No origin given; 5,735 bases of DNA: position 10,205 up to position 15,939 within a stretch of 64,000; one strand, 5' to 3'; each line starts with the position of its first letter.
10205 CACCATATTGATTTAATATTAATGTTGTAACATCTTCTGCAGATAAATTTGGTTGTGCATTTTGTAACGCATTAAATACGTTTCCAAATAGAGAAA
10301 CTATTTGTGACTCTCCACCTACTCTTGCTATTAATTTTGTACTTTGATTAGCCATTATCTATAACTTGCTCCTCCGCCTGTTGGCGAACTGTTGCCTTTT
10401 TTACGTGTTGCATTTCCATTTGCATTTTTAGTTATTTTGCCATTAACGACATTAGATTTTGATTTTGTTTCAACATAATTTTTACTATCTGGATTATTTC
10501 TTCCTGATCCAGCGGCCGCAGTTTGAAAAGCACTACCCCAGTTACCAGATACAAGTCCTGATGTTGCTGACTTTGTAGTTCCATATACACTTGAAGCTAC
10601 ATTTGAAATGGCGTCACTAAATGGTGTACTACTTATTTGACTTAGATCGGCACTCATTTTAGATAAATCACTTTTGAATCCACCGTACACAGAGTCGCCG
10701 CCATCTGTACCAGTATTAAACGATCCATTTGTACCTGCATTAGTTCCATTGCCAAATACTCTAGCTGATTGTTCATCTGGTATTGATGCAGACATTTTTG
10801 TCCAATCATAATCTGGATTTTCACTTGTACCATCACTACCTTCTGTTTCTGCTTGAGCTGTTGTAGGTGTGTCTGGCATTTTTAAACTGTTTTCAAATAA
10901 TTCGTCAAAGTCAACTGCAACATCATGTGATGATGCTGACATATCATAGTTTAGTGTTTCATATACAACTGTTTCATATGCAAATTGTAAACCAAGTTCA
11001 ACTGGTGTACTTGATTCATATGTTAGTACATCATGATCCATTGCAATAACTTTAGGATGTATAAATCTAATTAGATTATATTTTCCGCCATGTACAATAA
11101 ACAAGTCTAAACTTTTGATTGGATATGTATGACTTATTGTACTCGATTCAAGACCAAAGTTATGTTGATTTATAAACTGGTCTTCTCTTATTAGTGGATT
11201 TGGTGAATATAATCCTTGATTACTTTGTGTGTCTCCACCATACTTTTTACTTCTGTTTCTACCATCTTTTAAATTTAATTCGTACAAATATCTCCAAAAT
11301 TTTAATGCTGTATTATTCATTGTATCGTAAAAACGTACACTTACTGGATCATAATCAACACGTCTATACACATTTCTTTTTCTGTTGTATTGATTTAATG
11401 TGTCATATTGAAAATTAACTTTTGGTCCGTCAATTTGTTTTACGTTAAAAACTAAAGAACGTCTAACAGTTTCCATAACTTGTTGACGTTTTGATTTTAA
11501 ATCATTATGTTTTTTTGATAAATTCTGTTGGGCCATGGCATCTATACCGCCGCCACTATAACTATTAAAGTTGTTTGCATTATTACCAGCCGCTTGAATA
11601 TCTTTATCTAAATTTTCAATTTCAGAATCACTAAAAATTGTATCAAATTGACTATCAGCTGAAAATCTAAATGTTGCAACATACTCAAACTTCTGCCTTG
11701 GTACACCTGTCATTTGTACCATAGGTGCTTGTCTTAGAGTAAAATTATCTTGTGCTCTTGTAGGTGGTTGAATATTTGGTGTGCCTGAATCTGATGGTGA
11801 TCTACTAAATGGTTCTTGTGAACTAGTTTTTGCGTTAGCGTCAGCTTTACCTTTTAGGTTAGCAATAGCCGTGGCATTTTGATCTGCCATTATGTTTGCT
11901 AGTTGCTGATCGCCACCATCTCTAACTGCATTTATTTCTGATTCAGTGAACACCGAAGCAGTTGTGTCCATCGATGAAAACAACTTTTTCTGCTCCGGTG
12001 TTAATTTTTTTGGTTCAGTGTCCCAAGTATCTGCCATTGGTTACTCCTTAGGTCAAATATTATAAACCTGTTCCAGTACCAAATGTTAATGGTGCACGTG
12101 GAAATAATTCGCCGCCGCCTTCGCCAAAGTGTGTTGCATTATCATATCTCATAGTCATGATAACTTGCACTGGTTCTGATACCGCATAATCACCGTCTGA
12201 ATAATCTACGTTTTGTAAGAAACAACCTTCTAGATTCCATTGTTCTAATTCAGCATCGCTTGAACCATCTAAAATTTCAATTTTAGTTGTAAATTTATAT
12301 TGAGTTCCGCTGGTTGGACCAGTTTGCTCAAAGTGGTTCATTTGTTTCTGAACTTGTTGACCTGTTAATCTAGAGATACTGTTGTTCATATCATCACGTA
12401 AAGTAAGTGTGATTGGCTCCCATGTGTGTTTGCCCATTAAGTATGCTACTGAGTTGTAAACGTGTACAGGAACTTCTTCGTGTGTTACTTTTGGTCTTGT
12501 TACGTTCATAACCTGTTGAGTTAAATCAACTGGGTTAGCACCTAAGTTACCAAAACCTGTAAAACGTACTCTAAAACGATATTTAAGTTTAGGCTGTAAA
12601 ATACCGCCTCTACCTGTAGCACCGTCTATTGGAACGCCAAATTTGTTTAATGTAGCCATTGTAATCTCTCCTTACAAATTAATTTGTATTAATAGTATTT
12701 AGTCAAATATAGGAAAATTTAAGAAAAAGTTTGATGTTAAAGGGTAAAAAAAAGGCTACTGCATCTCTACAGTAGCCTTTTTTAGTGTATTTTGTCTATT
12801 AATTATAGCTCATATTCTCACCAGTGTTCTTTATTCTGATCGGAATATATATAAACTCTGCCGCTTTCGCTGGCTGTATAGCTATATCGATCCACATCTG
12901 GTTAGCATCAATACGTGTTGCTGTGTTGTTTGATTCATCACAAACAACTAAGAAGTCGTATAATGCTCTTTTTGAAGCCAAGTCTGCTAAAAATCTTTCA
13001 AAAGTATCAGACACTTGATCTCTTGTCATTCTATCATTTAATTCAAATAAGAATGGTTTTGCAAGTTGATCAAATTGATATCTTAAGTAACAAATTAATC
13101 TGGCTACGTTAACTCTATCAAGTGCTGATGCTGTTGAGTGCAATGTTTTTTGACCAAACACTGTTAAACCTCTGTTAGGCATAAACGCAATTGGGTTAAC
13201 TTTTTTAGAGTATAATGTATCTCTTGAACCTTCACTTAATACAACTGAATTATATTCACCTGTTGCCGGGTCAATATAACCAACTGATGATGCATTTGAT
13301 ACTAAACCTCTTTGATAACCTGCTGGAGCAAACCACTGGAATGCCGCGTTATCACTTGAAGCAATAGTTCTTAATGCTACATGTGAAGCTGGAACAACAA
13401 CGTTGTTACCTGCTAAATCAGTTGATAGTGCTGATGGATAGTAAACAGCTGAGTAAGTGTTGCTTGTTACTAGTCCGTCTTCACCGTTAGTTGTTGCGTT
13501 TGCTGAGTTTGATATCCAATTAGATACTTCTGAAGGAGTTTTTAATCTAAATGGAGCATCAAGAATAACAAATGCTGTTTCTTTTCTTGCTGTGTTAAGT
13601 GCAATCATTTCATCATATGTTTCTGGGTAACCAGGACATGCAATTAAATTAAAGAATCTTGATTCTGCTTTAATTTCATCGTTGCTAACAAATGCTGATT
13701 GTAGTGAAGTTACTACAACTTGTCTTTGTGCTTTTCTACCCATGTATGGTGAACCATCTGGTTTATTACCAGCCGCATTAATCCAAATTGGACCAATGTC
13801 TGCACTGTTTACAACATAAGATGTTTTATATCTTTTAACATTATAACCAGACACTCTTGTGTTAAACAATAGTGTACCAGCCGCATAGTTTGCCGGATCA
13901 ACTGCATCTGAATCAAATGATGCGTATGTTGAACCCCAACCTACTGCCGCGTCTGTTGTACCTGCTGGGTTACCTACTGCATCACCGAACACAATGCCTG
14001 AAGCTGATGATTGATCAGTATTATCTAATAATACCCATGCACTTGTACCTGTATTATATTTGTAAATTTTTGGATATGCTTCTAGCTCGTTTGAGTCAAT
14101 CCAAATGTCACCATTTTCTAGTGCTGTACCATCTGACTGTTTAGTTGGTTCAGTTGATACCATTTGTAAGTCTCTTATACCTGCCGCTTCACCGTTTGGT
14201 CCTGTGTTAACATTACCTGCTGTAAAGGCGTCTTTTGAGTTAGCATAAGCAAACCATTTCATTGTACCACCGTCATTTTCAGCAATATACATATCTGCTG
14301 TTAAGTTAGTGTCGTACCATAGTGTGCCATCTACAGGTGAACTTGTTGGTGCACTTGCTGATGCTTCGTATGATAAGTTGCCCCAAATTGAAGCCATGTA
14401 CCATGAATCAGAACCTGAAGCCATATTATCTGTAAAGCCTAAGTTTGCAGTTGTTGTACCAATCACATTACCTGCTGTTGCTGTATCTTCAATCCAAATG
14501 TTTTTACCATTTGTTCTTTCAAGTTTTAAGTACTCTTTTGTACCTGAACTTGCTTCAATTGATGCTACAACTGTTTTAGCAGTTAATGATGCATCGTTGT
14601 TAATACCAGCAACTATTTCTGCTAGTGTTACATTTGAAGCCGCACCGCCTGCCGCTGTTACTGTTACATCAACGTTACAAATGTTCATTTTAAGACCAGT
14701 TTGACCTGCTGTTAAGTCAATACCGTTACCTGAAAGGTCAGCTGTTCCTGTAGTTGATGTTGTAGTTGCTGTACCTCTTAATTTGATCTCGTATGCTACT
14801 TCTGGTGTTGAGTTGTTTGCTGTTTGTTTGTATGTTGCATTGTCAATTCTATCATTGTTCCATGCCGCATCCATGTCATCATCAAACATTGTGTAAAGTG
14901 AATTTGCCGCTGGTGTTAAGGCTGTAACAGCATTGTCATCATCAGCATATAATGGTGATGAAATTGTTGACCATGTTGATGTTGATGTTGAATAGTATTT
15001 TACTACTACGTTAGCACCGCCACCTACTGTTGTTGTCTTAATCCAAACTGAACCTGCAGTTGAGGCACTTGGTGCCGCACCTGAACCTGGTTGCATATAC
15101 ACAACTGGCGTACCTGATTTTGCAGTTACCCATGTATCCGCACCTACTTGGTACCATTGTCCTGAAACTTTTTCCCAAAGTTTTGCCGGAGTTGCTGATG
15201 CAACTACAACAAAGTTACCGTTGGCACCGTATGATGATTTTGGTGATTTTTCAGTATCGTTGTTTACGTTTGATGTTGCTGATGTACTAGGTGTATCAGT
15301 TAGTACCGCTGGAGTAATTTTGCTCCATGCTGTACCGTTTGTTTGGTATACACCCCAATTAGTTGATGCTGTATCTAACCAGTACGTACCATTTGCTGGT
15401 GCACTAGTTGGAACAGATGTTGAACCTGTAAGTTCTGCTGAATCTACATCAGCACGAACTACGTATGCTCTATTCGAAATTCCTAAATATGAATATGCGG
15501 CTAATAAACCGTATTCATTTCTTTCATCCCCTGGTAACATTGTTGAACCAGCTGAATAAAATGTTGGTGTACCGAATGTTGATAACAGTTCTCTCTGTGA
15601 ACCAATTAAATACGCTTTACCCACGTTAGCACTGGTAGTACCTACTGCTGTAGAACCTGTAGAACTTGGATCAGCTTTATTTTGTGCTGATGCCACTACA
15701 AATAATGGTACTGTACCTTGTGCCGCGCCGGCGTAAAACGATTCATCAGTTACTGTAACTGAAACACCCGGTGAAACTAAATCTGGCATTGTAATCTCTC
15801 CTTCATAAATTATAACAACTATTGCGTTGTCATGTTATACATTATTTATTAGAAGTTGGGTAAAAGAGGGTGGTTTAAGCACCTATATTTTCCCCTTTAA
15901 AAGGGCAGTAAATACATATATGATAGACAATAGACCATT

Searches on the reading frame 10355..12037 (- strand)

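Call 68: search_protein_families(library=phrogs, proteins=[window:10355-12037:-], max_evalue=0.001)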
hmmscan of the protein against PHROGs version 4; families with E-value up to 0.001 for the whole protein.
window:10355-12037:- (560 aa): 2 families
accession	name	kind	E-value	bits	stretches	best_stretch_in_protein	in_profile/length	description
phrog_13438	-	tail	3.8e-08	33.8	1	198-246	94-142/364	tail tube protein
phrog_4542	-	tail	1.7e-07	31.9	1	193-252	45-105/214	tail tube protein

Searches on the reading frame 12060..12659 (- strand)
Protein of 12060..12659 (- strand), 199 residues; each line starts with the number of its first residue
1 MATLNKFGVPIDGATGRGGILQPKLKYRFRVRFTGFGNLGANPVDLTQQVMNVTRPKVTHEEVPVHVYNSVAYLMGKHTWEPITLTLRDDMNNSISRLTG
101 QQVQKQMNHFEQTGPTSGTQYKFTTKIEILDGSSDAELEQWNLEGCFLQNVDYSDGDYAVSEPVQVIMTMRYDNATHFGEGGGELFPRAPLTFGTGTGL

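Call 68: search_protein_families(library=phrogs, proteins=[window:12060-12659:-], max_evalue=0.001)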
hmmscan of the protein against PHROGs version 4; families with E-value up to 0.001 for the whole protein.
window:12060-12659:- (199 aa): 2 families
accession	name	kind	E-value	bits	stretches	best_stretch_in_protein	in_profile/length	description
phrog_4542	-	tail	6.8e-58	196.6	1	1-180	2-183/214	tail tube protein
phrog_45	-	tail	1.1e-05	25.8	1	29-182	97-259/350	tail tube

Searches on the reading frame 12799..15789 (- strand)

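Call 68: search_protein_families(library=phrogs, proteins=[window:12799-15789:-], max_evalue=0.001)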
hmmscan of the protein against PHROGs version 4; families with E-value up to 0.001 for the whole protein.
window:12799-15789:- (996 aa): 5 families
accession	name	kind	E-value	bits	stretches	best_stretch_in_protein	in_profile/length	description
phrog_10581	-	tail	2e-241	805.1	1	1-990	1-913/915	tail sheath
phrog_23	-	tail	1.6e-44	153.5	1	403-990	38-466/496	tail sheath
phrog_17610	-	tail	3.8e-19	69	1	735-984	873-1104/1135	tail sheath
phrog_34521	-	tail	4.6e-10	39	1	782-987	754-951/962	tail sheath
phrog_19666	-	tail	3.1e-05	23.6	1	728-944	750-944/985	tail sheath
